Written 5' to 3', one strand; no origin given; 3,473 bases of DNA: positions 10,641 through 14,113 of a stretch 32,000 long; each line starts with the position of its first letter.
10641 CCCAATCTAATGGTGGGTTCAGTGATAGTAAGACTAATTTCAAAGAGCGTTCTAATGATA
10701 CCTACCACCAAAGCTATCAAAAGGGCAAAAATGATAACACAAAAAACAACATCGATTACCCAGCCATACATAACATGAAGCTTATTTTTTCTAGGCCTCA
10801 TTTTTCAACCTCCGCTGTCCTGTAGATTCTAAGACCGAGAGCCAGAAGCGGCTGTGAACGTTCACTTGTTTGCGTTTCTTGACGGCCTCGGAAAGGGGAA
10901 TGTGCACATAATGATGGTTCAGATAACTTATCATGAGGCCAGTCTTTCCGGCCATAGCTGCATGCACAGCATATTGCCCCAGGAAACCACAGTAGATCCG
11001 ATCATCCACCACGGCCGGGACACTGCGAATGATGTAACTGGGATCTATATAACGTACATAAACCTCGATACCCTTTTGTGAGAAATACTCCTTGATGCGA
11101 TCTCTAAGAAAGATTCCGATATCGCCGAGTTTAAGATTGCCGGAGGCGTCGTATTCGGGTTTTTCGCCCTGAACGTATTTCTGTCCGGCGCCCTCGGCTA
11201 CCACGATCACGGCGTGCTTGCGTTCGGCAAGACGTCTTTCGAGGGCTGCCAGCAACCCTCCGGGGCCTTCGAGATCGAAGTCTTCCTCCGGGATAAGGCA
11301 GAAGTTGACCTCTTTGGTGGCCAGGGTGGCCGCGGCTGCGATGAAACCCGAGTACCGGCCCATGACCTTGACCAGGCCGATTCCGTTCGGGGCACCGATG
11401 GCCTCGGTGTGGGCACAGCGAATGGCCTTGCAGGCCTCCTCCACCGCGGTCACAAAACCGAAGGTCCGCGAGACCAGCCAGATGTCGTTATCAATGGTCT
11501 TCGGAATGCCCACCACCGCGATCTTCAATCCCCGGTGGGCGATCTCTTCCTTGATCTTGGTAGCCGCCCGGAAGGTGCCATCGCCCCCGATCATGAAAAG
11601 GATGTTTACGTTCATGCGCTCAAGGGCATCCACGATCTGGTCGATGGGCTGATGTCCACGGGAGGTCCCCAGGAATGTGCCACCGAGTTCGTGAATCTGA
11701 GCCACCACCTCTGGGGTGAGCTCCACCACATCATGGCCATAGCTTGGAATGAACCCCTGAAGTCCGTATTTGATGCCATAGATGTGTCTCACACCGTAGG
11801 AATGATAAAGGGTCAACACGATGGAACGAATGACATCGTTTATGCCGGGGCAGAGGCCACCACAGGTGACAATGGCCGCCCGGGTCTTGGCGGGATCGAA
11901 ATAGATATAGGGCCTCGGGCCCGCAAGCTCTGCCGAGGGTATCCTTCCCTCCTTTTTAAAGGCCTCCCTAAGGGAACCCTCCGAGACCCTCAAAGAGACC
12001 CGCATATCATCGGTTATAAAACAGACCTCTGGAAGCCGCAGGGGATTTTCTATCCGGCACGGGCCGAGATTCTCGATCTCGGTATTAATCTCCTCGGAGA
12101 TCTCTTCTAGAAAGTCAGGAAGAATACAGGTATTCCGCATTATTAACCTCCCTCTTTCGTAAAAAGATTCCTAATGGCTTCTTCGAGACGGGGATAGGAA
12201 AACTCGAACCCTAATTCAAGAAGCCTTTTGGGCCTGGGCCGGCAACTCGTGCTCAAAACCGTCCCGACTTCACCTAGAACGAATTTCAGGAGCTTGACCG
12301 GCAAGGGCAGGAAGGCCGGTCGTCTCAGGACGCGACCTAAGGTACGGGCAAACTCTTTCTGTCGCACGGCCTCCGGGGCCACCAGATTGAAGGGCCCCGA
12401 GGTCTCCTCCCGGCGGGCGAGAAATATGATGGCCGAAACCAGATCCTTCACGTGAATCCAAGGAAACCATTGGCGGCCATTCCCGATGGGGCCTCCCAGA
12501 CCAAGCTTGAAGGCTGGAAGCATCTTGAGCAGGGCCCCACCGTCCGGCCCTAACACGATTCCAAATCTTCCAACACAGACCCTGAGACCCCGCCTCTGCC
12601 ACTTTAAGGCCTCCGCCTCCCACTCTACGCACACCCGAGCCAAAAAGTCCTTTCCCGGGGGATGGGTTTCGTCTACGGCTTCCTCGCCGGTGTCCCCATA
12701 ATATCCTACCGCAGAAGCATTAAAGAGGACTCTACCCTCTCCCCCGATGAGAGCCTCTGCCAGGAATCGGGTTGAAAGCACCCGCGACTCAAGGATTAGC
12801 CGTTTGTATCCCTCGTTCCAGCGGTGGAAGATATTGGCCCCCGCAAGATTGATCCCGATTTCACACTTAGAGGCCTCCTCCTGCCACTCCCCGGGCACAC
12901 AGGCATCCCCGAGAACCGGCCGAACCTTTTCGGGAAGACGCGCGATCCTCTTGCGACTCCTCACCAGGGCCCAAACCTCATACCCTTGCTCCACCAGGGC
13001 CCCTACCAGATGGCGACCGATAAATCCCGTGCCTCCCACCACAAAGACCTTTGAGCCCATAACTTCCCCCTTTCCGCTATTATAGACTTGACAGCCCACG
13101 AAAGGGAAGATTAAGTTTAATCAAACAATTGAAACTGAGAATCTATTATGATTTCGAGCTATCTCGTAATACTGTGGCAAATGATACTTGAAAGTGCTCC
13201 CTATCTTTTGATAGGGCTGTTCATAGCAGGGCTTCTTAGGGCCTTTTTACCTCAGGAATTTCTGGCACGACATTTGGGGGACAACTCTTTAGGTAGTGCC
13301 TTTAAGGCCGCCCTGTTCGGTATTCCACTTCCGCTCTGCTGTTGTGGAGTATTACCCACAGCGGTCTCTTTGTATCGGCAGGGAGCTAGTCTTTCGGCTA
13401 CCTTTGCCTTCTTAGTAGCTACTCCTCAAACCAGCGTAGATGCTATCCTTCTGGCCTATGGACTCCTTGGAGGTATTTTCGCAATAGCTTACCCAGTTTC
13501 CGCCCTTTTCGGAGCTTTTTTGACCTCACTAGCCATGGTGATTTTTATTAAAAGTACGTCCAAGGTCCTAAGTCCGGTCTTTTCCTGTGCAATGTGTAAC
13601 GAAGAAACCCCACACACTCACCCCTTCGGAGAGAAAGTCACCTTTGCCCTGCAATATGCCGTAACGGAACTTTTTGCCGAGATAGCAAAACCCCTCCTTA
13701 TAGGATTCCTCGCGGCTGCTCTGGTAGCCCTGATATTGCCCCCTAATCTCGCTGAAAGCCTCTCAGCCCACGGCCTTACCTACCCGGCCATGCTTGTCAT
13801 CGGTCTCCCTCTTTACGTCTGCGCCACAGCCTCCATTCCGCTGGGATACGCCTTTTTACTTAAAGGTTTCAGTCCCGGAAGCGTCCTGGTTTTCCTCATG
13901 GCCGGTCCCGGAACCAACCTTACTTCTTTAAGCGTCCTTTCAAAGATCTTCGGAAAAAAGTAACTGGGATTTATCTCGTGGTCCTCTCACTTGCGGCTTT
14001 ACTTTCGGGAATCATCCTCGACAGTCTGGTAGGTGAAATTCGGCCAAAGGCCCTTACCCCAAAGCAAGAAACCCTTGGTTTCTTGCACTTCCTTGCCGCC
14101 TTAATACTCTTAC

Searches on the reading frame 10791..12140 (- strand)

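Call 9: search_protein_families(library=pfam, proteins=[window:10791-12140:-], max_evalue=0.00001)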
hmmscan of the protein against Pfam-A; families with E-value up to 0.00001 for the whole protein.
window:10791-12140:- (449 aa): 1 family
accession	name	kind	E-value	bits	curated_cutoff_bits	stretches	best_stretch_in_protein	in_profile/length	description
PF00365.25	PFK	-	1.2e-63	215.5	30.9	1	87-394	1-276/277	Phosphofructokinase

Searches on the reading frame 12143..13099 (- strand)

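Call 3: search_protein_families(library=pfam, proteins=[window:12143-13099:-], max_evalue=0.01)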
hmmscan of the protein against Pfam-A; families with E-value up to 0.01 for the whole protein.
window:12143-13099:- (318 aa): 7 families
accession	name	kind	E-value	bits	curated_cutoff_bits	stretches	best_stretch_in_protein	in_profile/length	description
PF01370.27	Epimerase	-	7.6e-27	94.7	20.9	1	18-238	1-238/240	NAD dependent epimerase/dehydratase family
PF08338.16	DUF1731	-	8.5e-13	48.3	27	1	267-312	2-47/47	Domain of unknown function (DUF1731)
PF16363.11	GDP_Man_Dehyd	-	7.4e-09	35.9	27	1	19-250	1-258/332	GDP-mannose 4,6 dehydratase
PF13460.12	NAD_binding_10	-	7.2e-08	32.9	27.2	1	22-81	1-63/184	NAD(P)H-binding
PF05368.20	NmrA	-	5.8e-06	26.5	27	1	16-50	3-38/298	NmrA-like family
PF07993.18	NAD_binding_4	-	5.4e-05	22.9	20.1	1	21-51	2-35/258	Male sterility protein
PF00106.31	adh_short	-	0.0095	15.9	26.6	0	18-60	3-45/195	short chain dehydrogenase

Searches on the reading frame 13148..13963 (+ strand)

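Call 3: search_protein_families(library=pfam, proteins=[window:13148-13963:+], max_evalue=0.01)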
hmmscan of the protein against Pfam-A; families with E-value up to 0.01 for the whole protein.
window:13148-13963:+ (271 aa): 1 family
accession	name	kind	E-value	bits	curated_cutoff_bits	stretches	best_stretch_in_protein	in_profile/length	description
PF03773.19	ArsP_1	-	2.7e-42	145.4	32.3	1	7-271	7-272/294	Predicted permease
